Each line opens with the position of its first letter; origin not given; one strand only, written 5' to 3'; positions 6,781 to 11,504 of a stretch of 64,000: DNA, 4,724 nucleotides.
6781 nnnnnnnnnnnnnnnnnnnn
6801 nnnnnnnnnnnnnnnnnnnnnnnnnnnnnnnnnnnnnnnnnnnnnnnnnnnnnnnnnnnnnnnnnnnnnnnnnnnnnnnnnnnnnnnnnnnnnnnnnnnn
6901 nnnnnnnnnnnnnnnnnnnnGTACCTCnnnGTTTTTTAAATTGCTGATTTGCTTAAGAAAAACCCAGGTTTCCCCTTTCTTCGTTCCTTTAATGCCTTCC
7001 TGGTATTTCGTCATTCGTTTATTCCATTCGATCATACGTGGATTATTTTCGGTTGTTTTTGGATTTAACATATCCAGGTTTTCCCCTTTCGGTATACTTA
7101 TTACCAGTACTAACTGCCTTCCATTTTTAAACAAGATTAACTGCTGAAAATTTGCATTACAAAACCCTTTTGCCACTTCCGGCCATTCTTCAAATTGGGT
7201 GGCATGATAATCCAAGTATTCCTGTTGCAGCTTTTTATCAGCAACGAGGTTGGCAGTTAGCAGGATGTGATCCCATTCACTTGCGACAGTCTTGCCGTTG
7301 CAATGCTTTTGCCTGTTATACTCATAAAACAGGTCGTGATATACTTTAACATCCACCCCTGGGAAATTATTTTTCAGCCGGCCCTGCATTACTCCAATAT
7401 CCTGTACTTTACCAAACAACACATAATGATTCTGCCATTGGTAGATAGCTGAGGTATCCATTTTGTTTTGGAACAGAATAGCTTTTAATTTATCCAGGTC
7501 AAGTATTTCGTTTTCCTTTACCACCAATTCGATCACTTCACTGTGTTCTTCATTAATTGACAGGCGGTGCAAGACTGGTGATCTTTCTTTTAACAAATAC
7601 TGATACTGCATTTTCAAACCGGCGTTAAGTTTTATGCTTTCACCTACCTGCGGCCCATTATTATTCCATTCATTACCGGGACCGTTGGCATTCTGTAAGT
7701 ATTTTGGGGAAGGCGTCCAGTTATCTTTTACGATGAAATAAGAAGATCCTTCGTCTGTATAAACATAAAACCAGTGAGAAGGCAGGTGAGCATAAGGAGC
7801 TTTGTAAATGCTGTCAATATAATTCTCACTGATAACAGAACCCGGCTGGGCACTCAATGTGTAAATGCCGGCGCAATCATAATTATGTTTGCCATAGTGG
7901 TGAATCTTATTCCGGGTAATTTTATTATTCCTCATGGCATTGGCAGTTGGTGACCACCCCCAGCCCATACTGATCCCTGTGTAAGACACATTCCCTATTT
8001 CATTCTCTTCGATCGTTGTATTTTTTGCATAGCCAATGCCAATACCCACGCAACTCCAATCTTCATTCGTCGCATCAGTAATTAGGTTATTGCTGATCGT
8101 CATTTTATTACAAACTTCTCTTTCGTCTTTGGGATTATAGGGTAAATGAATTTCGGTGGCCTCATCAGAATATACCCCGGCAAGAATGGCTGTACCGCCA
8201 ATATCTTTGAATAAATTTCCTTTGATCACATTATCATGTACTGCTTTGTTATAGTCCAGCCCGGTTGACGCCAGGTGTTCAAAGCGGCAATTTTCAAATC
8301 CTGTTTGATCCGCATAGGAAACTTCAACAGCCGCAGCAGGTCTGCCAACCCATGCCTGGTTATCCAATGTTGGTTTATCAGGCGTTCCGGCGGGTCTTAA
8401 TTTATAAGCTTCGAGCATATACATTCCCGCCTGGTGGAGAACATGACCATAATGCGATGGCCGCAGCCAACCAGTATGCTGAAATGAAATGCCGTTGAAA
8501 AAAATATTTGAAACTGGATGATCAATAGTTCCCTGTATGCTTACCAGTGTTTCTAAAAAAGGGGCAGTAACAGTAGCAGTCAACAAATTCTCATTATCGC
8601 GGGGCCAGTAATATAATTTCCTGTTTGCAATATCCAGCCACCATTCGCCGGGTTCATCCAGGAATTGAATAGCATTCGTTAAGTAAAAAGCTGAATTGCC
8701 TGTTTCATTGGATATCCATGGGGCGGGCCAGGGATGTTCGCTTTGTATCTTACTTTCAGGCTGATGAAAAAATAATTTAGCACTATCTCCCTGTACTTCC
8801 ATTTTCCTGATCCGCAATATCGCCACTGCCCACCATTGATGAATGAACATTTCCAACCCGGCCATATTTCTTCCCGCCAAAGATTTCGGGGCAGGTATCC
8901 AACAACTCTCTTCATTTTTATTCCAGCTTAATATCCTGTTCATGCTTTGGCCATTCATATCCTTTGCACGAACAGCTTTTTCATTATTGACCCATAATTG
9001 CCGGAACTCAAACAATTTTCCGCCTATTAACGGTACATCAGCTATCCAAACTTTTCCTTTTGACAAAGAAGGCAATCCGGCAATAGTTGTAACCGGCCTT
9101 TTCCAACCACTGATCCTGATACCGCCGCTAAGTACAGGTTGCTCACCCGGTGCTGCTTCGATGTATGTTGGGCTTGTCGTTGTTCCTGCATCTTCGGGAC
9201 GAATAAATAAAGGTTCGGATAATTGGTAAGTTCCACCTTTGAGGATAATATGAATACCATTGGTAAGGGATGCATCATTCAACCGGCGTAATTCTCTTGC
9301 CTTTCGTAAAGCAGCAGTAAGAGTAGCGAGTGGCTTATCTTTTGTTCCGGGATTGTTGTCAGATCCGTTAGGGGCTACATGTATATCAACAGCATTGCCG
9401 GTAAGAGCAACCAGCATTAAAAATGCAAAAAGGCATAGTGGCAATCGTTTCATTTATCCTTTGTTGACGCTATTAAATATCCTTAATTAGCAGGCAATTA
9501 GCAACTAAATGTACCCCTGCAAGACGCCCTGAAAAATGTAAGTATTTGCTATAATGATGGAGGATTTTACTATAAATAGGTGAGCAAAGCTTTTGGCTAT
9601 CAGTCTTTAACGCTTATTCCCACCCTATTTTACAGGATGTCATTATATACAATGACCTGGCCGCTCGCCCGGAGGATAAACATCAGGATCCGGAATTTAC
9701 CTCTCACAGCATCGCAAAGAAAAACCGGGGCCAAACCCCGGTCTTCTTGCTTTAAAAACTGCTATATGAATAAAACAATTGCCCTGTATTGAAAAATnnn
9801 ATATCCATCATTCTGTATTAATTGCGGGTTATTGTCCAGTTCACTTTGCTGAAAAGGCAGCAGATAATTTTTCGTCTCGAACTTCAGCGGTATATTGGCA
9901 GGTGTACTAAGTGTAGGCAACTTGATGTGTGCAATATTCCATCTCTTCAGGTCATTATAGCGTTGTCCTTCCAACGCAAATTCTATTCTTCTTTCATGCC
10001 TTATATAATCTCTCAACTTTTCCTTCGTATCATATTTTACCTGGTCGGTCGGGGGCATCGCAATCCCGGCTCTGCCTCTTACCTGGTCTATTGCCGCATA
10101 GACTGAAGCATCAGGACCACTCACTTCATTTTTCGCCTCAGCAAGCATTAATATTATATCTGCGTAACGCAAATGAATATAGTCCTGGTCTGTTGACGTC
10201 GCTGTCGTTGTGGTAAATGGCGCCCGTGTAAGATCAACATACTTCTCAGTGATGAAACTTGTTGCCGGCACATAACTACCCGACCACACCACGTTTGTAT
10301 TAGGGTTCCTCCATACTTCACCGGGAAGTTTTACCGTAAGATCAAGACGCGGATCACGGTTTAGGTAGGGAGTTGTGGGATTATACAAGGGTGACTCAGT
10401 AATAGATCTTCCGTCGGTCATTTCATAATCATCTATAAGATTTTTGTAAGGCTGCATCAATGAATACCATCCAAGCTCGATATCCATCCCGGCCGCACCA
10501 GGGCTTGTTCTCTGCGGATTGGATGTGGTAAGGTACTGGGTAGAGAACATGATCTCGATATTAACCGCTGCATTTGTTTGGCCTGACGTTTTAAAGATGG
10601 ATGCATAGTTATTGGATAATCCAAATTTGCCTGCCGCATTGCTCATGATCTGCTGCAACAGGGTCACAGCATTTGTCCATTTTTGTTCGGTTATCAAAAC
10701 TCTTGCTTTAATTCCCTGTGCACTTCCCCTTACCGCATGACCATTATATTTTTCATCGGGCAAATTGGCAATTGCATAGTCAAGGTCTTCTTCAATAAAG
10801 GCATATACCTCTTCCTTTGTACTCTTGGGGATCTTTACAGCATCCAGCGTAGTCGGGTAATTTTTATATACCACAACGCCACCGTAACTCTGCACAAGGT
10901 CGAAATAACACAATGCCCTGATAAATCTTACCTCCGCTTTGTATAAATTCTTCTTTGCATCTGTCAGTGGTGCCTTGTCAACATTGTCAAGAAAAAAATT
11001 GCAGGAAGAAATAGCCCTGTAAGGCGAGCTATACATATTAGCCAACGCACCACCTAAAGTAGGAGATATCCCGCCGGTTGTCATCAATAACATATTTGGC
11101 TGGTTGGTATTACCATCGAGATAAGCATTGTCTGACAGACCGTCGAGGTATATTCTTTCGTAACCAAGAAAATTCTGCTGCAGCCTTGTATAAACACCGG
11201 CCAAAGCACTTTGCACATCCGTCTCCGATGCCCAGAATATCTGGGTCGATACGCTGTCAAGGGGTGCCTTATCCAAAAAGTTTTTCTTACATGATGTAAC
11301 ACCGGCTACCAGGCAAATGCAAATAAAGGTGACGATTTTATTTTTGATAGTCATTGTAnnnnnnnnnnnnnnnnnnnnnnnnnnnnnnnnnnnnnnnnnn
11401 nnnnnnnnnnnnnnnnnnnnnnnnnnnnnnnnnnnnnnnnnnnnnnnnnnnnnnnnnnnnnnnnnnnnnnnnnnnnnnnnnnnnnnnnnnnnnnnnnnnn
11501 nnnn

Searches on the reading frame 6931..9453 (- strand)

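Call 10: search_protein_families(library=pfam, proteins=[window:6931-9453:-])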
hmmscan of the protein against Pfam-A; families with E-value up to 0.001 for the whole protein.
window:6931-9453:- (841 aa): 4 families
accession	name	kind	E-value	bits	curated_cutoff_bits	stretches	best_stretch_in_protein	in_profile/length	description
PF21231.2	GH141_M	-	1.4e-72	243.1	27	1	133-285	1-156/156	GH141 insertion domain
PF13229.12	Beta_helix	-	5.1e-11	42.9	25.9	1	448-550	54-138/158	Right handed beta helix region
PF05336.19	rhaM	-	5.5e-10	39.8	23.4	1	740-836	10-102/105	L-rhamnose mutarotase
PF05048.19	NosD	-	0.00026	20.9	23.6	0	448-547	91-171/212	Periplasmic copper-binding protein (NosD)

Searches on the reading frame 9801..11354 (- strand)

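Call 10: search_protein_families(library=pfam, proteins=[window:9801-11354:-])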
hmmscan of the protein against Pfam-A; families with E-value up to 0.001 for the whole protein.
window:9801-11354:- (518 aa): 2 families
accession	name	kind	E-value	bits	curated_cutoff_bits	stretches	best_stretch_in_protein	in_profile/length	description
PF07980.17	SusD_RagB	-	1.4e-45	156.7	23.1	1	278-518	20-297/297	SusD family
PF14322.12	SusD-like_3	-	2e-23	84.1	27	1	26-220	2-190/191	Starch-binding associating with outer membrane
